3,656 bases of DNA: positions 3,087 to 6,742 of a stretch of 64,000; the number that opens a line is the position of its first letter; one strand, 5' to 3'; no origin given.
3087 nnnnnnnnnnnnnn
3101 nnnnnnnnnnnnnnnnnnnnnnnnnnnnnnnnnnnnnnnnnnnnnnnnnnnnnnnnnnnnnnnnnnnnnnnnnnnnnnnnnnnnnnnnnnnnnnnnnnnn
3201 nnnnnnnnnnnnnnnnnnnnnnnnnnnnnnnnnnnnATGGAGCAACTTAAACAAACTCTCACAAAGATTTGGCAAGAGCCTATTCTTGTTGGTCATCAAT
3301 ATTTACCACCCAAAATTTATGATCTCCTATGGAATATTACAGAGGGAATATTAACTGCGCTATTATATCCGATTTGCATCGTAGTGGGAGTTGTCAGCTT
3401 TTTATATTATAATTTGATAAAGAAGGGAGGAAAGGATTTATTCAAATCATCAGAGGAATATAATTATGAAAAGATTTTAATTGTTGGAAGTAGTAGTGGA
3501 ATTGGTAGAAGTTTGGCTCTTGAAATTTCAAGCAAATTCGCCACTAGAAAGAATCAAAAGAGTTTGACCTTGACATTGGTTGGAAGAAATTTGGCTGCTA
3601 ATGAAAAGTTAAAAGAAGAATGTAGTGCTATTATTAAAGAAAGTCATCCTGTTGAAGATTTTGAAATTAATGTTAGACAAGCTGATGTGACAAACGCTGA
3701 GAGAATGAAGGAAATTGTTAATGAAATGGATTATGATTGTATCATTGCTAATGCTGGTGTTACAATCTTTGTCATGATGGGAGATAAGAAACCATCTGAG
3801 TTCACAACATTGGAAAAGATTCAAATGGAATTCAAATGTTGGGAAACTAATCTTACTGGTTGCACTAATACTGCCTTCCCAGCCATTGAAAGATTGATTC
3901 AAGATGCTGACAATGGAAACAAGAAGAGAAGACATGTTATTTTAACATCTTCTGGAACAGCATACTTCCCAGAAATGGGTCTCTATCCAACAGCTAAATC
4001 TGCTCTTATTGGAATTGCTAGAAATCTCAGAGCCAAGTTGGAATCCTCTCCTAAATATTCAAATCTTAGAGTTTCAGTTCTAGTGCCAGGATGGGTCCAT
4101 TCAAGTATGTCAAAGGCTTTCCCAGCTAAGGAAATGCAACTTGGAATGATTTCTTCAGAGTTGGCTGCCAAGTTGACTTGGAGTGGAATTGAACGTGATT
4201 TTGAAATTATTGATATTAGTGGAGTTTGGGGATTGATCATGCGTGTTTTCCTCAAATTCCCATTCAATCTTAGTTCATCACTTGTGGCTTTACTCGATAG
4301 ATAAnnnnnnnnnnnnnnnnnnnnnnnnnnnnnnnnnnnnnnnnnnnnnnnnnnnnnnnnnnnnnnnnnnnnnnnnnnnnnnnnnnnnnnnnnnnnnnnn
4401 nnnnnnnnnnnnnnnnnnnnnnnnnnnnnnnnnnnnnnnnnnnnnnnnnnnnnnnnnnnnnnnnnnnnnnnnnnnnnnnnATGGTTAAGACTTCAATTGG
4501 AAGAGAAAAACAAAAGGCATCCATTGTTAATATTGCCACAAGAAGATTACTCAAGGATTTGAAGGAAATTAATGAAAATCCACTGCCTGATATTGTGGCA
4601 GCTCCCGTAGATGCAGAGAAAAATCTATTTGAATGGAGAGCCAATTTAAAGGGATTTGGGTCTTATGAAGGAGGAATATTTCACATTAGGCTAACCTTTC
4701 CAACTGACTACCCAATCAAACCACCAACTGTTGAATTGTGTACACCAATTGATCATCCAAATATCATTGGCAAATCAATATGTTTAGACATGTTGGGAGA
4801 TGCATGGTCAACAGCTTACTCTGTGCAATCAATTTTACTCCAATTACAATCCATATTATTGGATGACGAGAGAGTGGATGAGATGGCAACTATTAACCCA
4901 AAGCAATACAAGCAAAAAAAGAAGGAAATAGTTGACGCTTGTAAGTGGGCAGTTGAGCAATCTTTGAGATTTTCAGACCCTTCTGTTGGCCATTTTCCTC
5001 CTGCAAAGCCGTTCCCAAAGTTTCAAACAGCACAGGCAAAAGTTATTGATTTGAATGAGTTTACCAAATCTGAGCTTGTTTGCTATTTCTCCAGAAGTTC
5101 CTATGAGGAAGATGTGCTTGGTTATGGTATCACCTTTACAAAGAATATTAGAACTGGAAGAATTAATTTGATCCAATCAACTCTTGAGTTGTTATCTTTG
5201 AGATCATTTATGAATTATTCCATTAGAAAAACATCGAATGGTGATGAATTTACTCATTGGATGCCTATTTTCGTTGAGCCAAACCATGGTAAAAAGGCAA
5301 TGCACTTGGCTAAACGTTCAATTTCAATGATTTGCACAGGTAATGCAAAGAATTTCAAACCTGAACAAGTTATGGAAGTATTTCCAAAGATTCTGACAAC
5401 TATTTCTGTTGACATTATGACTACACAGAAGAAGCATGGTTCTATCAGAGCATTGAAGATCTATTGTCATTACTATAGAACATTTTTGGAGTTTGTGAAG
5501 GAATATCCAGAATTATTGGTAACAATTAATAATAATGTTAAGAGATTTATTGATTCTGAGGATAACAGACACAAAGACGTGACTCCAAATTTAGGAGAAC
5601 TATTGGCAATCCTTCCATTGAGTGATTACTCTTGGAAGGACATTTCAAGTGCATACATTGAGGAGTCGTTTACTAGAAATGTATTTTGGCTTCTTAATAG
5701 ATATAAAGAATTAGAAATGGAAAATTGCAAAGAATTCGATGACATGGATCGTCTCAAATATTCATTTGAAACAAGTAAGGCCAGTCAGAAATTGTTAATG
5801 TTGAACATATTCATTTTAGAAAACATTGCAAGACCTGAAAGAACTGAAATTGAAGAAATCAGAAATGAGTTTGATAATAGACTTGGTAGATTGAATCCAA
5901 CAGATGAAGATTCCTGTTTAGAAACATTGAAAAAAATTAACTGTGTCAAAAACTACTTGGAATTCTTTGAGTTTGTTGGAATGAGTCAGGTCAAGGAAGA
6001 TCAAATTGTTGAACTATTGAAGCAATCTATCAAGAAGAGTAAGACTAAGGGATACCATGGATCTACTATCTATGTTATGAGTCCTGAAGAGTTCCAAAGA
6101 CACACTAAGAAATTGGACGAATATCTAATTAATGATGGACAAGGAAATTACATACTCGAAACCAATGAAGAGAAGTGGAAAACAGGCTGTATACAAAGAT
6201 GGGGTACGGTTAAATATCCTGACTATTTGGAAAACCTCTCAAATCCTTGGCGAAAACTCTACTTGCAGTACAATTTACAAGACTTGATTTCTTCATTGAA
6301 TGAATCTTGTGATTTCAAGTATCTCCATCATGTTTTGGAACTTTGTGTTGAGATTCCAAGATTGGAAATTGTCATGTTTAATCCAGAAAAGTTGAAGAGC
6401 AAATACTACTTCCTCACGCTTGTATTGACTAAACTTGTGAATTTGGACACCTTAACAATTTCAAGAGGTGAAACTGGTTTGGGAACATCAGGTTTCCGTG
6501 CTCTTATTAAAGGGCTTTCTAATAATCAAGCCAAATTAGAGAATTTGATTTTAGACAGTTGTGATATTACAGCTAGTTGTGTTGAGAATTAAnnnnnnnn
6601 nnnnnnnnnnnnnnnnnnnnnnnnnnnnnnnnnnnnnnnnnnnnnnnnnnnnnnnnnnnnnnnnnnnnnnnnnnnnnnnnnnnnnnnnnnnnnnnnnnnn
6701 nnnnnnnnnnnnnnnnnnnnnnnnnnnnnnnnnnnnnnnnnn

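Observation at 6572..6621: The E2 (UBC)-LRR ORF and the LRR-RRM ORF are probably one gene joined by a 23-nt GT-AG mini-intron or a 1-nt frameshift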

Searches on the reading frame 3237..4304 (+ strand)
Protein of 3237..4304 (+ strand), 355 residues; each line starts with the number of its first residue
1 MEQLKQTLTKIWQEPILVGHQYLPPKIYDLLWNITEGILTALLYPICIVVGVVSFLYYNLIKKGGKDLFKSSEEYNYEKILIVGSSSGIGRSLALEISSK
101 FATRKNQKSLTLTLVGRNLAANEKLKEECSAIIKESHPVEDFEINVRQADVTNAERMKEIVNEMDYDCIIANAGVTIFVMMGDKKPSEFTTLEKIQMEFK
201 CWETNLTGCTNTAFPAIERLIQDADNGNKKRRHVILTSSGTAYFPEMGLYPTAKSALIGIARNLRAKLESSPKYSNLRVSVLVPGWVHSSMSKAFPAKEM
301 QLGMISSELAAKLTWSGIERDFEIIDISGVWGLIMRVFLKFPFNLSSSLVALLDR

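Call 5: search_protein_families(library=pfam, proteins=[window:3237-4301:+], max_evalue=0.01)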
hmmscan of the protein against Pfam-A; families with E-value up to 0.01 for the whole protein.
window:3237-4301:+ (355 aa): 3 families
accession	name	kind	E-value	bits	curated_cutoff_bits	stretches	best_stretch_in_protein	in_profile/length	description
PF00106.31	adh_short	-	1.6e-16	60.9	26.6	1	79-297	2-192/195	short chain dehydrogenase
PF13561.12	adh_short_C2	-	8e-08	32.6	27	1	122-302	29-191/236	Enoyl-(Acyl carrier protein) reductase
PF08659.16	KR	-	0.0007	20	22.6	1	80-189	3-105/180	KR domain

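Call 17: find_encoding_contigs(protein=window:3237-4304:+, flank=10000, max_places=6)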
Protein window:3237-4304:+ (355 aa): 2 contigs read that carry it; 2 places shown.
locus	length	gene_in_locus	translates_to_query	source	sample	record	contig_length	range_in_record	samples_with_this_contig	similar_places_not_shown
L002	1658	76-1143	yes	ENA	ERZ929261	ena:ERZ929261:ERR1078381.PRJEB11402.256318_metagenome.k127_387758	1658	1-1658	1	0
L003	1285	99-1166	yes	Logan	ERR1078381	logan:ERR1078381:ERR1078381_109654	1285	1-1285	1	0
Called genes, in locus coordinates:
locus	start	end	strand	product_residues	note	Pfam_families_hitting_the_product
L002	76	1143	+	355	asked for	PF00106:adh_short, PF13561:adh_short_C2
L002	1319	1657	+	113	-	?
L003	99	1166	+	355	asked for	PF00106:adh_short, PF13561:adh_short_C2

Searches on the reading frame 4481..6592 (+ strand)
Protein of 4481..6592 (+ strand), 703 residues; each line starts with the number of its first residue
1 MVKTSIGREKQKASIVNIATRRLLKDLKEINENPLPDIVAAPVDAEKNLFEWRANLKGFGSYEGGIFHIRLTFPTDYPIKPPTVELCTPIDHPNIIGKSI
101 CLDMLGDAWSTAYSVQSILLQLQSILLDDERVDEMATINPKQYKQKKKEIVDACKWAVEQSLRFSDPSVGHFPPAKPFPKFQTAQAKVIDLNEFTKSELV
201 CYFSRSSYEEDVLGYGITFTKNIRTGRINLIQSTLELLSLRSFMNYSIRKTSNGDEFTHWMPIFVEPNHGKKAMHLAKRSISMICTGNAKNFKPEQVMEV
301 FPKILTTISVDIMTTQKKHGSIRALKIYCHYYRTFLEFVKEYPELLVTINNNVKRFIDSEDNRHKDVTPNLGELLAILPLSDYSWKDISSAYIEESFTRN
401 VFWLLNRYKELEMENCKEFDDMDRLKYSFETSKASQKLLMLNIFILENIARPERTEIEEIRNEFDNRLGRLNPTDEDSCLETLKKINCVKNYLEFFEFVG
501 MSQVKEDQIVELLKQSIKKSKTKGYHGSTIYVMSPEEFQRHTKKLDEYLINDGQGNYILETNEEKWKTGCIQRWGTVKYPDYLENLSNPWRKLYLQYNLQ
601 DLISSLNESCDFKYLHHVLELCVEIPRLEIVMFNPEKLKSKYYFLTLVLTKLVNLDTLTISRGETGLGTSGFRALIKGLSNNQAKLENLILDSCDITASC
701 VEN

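Call 5: search_protein_families(library=pfam, proteins=[window:4481-6589:+], max_evalue=0.01)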
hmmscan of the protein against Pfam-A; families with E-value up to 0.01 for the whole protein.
window:4481-6589:+ (703 aa): 1 family
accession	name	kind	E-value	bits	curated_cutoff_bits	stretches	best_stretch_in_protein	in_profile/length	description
PF00179.31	UQ_con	-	6.1e-27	94.4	27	1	22-150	1-132/140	Ubiquitin-conjugating enzyme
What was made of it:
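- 4544..4930 (+): UBC (E2) catalytic domain, residues 22-150, with HPN and the catalytic Cys101 in ICLDML. Pfam UQ_con, E 6e-27, 94 bits against a cutoff of 27 (call 5).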

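Call 13: find_encoding_contigs(protein=window:4481-6592:+, flank=10000, max_places=6)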
Protein window:4481-6592:+ (703 aa): no gene with exactly this product is on record in the collection.
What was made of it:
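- Tried and rejected: Frameshifted product on record: an exact look-up of the 703-aa ORF A product found nothing (call 13).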

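Call 28: search_solved_structures(query=window:4481-6400:+, max_evalue=0.001, show_alignments=1)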
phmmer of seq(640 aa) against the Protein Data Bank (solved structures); distinct sequences matched with E-value up to 0.001: 278 (the best 60 are shown).
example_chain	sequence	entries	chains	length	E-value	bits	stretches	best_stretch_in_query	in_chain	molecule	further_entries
5v0r_A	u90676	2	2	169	4.8e-26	94.9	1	17-152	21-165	Ubiquitin-conjugating enzyme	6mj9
4x57_A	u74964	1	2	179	1e-23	87.2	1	13-147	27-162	Ubiquitin-conjugating enzyme E2 8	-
3oj4_A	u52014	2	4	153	2.5e-23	85.9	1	16-149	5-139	Ubiquitin-conjugating enzyme E2 D1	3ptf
2oxq_A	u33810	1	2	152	2.7e-23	85.8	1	17-149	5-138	Ubiquitin-conjugating enzyme E2D 1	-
7xed_A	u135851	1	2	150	4.4e-23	85.1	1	18-147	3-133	UBC core domain-containing protein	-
8iya_B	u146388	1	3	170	6e-23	84.7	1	14-149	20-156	Ubiquitin-conjugating enzyme E2 E1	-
2c4p_A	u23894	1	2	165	6.1e-23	84.6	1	18-149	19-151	UBIQUITIN-CONJUGATING ENZYME E2 D1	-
2yho_B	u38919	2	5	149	7.3e-23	84.4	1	19-149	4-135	UBIQUITIN-CONJUGATING ENZYME E2 D1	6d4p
4qpl_B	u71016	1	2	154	7.5e-23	84.4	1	18-149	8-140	Ubiquitin-conjugating enzyme E2 D1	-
8smw_L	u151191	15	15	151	1e-22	83.9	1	18-135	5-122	Ubiquitin-conjugating enzyme E2 D3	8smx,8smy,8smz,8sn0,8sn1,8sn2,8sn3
6ttu_D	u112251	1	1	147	1.1e-22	83.7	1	19-145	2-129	Ubiquitin-conjugating enzyme E2 D2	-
4ii2_C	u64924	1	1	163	1.1e-22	83.7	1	19-157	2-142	Ubiquitin-conjugating enzyme E2 4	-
1z2u_A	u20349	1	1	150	1.2e-22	83.7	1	18-147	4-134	Ubiquitin-conjugating enzyme E2 2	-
9b55_A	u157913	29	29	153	1.2e-22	83.6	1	19-147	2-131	Ubiquitin-conjugating enzyme E2 4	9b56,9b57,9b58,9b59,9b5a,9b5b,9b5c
2ayv_A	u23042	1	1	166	1.5e-22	83.4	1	19-145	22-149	ubiquitin-conjugating enzyme E2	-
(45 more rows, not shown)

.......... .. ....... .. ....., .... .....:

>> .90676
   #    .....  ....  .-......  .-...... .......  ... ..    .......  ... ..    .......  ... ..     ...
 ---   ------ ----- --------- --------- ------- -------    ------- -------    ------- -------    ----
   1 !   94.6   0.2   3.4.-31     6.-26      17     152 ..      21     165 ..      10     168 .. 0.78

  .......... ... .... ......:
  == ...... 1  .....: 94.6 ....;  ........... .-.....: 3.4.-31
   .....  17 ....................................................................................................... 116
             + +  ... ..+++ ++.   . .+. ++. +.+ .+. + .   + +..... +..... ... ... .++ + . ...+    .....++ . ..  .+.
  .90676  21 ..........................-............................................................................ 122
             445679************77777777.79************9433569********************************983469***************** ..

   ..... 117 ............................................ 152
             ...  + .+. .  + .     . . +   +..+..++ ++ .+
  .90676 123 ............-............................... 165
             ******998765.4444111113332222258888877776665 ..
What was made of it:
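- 4544..4930 (+): The best PDB sequence match is the N. fowleri E2 5v0r, E 5e-26 (call 28).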

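Call 45: predict_structure(alignment_id=A1)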
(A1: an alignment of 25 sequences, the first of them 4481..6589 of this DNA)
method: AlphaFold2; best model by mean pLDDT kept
length: 703 residues; sequences in the alignment: 25
mean_pLDDT: 86.3   pTM: 0.54
mean pLDDT of the five models: 86.3, 83.9, 83.5, 82.8, 82.0
residues with pLDDT >= 90: 322; 70-90: 334; 50-70: 28; < 50: 19
segments of 3 or more residues with pLDDT < 50: 1-3, 185-187, 529-538
pLDDT, mean of each block of 10 residues (from residue 1): 53 81 90 87 84 90 89 91 90 84 81 89 74 69 81 88 87 84 61 83 87 95 84 93 90 89 91 95 93 96 96 82 93 96 97 95 89 95 94 94 84 78 89 93 93 87 89 88 93 94 90 92 71 43 71 80 88 86 90 93 85 89 92 86 92 92 88 90 82 83 74
secondary structure, 60 per line:
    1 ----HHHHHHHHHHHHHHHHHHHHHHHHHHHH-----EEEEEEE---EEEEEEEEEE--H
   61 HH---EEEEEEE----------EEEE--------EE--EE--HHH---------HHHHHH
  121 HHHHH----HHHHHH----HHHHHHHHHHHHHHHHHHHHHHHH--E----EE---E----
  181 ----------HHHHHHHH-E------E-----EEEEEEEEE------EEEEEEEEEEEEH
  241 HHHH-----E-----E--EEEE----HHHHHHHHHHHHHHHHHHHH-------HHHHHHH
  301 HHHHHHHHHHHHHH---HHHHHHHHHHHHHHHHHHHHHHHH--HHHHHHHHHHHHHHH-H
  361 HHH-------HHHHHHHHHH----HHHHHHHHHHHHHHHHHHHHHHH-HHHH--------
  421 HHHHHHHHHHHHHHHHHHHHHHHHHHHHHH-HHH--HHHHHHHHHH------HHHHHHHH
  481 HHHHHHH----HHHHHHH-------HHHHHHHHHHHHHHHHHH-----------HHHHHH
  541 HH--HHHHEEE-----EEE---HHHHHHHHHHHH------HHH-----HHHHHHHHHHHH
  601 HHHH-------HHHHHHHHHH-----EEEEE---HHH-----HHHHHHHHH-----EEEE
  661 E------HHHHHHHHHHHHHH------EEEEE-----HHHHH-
elements in order (helices of 4 or more, strands of 3 or more residues): H5-32 E38-44 E48-57 E66-72 E83-86 H115-125 H130-135 H140-163 H191-198 E213-221 E228-239 H240-244 E259-262 H267-286 H294-314 H318-341 H344-358 H360-363 H371-380 H385-407 H409-412 H421-450 H457-466 H473-487 H492-498 H506-523 H535-542 H545-548 E549-551 E557-559 H563-574 H589-604 H612-621 E627-631 H643-651 E657-661 H668-681 E688-692 H698-702
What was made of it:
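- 5048..6070 (+): Middle region (about residues 190-530) with no Pfam match, predicted to fold like the UBR4 hemiRING-UZI E3 module. Boundaries are approximate. AF2 model of ORF A, mean pLDDT 86.3 (call 45).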

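Call 61: search_protein_families(library=pfam, alignment_id=A1, max_evalue=1)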
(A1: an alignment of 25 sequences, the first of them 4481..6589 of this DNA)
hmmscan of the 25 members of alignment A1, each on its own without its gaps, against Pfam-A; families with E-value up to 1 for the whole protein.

A. member 1, window:4481-6589:+ (703 aa): 3 families
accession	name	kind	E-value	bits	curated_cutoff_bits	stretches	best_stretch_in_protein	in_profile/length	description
PF00179.31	UQ_con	-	6.1e-27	94.4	27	1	22-150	1-132/140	Ubiquitin-conjugating enzyme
PF08679.17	DsrD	-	0.019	15.7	24.2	1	507-554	3-48/65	Dissimilatory sulfite reductase D (DsrD)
PF10436.14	BCDHK_Adom3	-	0.22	11.8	24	0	188-372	19-102/160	Mitochondrial branched-chain alpha-ketoacid dehydrogenase kinase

B. families by the number of members that match (of 25 scanned): 33 families (the first 25 are shown)
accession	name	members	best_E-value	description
PF00179.31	UQ_con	25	3.7e-31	Ubiquitin-conjugating enzyme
PF13516.12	LRR_6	22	9.8e-27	Leucine Rich repeat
PF00560.39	LRR_1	20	3.9e-13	Leucine Rich Repeat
PF12799.13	LRR_4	16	7.6e-10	Leucine Rich repeats (2 copies)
PF00076.28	RRM_1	13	1.4e-08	RNA recognition motif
PF05773.27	RWD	12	0.0098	RWD domain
PF13855.12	LRR_8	5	0.00013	Leucine rich repeat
PF25013.1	LRR_Zer-1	5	0.00019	Zer-1-like, Leucine-rich repeats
PF10747.14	SirA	5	0.0031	Sporulation inhibitor of replication protein SirA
PF14461.11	Prok-E2_B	2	0.00038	Prokaryotic E2 family B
PF23598.1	LRR_14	2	0.0013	Leucine-rich repeat region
PF13972.11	TetR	2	0.061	Bacterial transcriptional repressor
PF22016.2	DUF6933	2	0.078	Domain of unknown function (DUF6933)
PF16842.11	RRM_occluded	2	0.14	Occluded RNA-recognition motif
PF13499.12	EF-hand_7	1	0.0023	EF-hand domain pair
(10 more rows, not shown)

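Call 68: fold_search(model_id=the predicted structure, library=pdb)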
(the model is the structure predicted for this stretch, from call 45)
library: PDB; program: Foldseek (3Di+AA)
matches with E <= 10: 963; with E <= 0.001: 420
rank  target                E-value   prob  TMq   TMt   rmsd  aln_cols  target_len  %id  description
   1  3ptf_B                6.2e-09  1.00  0.18  0.78   3.4       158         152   32  X-ray structure of the non-covalent complex between UbcH5A and Ubiquitin (released 2011-05-11)
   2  2oxq_A                9.3e-09  1.00  0.18  0.79   3.5       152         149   37  Structure of the UbcH5 :CHIP U-box complex (released 2008-02-19)
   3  3l1z_A                1.1e-08  1.00  0.18  0.77   3.7       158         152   33  Crystal structure of the U-BOX domain of human E4B ubiquitin ligase in complex with UBCH5C E2 ubiquitin conjugating en (released 2010-05-05)
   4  8jwj_B                1.4e-08  1.00  0.19  0.81   3.3       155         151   34  PHD Finger Protein 7 (PHF7) in complex with UBE2D2 (released 2023-12-20)
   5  7zj3_K                1.7e-08  1.00  0.18  0.78   3.8       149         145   36  Structure of TRIM2 RING domain in complex with UBE2D1~Ub conjugate (released 2022-11-30)
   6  2aak                  1.8e-08  1.00  0.18  0.80   3.4       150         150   37  UBIQUITIN CONJUGATING ENZYME FROM ARABIDOPSIS THALIANA (released 1998-03-18)
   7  2clw_A                1.8e-08  1.00  0.18  0.77   3.7       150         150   37  Crystal structure of human ubiquitin-conjugating enzyme UbcH5B (released 2007-06-12)
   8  3ptf_A                1.8e-08  1.00  0.19  0.80   3.4       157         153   34  X-ray structure of the non-covalent complex between UbcH5A and Ubiquitin (released 2011-05-11)
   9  6mj9                  1.9e-08  1.00  0.17  0.76   3.5       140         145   40  CRYSTAL STRUCTURE OF UBIQUITIN-CONJUGATING ENZYME FROM NAEGLERIA FOWLERI, APO FORM (released 2018-10-10)
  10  2yho_B                2.0e-08  1.00  0.18  0.79   3.5       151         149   36  The IDOL-UBE2D complex mediates sterol-dependent degradation of the LDL receptor (released 2011-06-29)
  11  4qpl_D                2.3e-08  1.00  0.18  0.78   3.6       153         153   36  Crystal structure of RNF146(RING-WWE)/UbcH5a/iso-ADPr complex (released 2014-10-15)
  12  5ifr_A                2.3e-08  1.00  0.18  0.79   3.5       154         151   34  Structure of the stable UBE2D3-UbDha conjugate (released 2016-05-11)
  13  6fga_K                2.4e-08  1.00  0.19  0.80   3.3       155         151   34  Crystal structure of TRIM21 E3 ligase, RING domain in complex with its cognate E2 conjugating enzyme UBE2E1 (released 2019-06-12)
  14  1x23_B                2.4e-08  1.00  0.18  0.76   3.9       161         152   30  Crystal structure of ubch5c (released 2005-05-03)
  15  7r71_C                2.4e-08  1.00  0.18  0.76   3.7       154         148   31  Crystal Structure of the UbArk2C-UbcH5b~Ub complex (released 2022-03-09)
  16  5v0r                  2.5e-08  1.00  0.17  0.76   3.6       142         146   37  Crystal structure of ubiquitin-conjugating enzyme from Naegleria fowleri with modified Cys99 (released 2017-03-29)
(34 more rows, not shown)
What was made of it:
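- Tried and rejected: Foldseek with the full ORF A model: the top of the list was all E2 hits (call 68), so I built a model of the middle region alone.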
